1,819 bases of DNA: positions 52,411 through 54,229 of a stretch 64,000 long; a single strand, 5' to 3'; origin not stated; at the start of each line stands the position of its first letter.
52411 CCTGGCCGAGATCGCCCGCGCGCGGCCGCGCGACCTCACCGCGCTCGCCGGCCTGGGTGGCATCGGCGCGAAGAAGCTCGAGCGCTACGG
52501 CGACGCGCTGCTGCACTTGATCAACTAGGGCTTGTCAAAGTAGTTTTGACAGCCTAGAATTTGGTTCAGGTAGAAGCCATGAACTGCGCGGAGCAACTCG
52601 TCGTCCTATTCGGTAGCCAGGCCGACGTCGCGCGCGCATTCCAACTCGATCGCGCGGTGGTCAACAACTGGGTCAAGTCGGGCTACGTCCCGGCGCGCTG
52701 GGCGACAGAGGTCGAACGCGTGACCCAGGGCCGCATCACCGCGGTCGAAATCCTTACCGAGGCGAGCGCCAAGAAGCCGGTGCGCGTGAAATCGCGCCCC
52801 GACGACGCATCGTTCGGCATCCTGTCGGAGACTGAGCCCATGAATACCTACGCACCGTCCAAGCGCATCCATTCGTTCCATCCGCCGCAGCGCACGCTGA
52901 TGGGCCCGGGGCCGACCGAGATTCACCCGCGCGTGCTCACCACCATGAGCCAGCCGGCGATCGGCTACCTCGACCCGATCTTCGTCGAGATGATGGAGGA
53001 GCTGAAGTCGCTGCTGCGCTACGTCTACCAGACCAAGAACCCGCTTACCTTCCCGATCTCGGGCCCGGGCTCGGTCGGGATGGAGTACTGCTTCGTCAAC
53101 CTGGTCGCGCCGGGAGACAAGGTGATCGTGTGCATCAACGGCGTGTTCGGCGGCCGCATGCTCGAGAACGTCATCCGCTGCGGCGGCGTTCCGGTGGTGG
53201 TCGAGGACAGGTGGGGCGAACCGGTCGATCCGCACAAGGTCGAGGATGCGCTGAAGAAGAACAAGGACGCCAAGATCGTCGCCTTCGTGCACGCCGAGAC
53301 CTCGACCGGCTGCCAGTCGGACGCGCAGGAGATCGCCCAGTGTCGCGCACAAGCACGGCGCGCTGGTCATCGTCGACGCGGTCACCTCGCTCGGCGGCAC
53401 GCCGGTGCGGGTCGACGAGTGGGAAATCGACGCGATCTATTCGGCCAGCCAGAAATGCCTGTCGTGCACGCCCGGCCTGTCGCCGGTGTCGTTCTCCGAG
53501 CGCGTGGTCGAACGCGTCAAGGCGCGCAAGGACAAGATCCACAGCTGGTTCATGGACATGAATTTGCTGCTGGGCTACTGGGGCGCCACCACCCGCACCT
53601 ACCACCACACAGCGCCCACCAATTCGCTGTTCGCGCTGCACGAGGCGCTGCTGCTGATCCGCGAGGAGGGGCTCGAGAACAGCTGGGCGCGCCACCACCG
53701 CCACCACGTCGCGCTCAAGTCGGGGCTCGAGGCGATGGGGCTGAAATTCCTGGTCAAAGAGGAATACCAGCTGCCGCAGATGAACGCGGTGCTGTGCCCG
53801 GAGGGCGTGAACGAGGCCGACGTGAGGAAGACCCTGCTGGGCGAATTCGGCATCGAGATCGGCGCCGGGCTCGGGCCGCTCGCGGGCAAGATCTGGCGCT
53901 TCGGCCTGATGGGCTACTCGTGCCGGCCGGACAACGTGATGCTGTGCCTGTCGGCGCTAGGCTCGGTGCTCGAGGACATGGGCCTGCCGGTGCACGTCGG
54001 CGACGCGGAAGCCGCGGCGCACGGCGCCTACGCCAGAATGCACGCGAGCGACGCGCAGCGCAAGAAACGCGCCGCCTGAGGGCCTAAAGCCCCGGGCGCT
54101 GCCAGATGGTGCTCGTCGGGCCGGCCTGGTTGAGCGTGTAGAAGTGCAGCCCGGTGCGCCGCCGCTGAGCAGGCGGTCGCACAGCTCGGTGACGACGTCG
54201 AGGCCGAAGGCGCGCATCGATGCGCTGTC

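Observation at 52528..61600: About 9 kb of decaying, island-like DNA: frameshifted genes, gene fragments and a duplicated gene end around a kinase/regulator pair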

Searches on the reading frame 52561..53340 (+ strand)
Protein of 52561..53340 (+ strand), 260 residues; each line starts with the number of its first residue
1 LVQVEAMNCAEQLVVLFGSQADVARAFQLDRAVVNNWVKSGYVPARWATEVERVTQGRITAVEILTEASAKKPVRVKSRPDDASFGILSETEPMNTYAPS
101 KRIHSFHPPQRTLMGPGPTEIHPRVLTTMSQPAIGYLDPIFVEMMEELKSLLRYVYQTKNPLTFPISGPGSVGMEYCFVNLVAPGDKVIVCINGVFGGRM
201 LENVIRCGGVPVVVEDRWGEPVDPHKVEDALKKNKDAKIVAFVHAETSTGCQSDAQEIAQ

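Call 7: search_protein_families(library=pfam, max_evalue=0.01, proteins=[window:52561-53340:+])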
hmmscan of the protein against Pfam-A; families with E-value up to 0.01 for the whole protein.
window:52561-53340:+ (260 aa): 2 families
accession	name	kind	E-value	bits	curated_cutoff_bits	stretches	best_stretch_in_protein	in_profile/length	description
PF15943.11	YdaS_toxin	-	2.5e-09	37.2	30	1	13-64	4-56/65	Bacterial toxin YdaS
PF14549.12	P22_Cro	-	1.3e-06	28.5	30.2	1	11-61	3-51/60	DNA-binding transcriptional regulator Cro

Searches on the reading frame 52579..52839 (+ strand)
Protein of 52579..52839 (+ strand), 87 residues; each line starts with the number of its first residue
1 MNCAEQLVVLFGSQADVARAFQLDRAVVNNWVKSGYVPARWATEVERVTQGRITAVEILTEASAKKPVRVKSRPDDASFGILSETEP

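Call 50: search_solved_structures(query=window:52579-52839:+, max_evalue=10, show_alignments=2)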
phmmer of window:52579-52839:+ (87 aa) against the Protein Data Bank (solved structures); distinct sequences matched with E-value up to 10: 4.
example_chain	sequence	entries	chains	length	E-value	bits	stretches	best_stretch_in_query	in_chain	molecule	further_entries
3bd1_A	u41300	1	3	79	0.00012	25.6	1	2-68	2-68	Cro protein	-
5w8y_A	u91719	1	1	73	0.0068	20.1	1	2-59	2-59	protein XPH1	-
1rzs_A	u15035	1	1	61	0.25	15.1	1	7-54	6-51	Regulatory protein cro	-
7bbq_A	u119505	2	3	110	0.96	13.2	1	3-77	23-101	KORA domain-containing protein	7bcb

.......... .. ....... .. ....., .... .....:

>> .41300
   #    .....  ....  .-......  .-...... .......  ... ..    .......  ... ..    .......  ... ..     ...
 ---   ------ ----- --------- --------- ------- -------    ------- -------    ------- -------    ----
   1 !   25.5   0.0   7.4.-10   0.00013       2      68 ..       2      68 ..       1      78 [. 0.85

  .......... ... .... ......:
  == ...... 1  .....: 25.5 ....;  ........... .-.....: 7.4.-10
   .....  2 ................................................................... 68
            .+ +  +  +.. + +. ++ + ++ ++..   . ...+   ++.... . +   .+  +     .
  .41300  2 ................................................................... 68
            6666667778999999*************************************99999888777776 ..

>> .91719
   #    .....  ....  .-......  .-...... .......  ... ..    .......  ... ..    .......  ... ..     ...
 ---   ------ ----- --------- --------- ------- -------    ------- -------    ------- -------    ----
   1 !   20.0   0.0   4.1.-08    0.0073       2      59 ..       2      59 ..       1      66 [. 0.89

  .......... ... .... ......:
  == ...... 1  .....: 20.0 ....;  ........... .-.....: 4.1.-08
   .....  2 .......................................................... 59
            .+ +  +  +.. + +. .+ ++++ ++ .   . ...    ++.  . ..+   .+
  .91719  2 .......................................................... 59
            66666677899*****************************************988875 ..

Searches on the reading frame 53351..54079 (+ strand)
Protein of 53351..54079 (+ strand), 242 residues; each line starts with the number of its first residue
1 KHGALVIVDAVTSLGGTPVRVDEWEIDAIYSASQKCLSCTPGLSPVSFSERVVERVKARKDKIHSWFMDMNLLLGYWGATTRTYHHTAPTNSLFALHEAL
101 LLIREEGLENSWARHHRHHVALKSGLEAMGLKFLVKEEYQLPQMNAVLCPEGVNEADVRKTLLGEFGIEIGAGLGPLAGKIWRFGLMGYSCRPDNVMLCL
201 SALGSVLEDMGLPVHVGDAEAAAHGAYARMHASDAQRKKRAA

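Call 7: search_protein_families(library=pfam, max_evalue=0.01, proteins=[window:53351-54079:+])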
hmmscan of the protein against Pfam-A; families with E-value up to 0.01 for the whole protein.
window:53351-54079:+ (242 aa): 1 family
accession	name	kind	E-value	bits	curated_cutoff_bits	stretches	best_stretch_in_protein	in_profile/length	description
PF00266.25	Aminotran_5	-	2.1e-12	47.1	21.5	1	2-173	168-338/371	Aminotransferase class-V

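Call 44: find_encoding_contigs(protein=window:53405-54079:+, flank=3000, max_places=10)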
Protein window:53405-54079:+ (224 aa): no gene with exactly this product is on record in the collection.
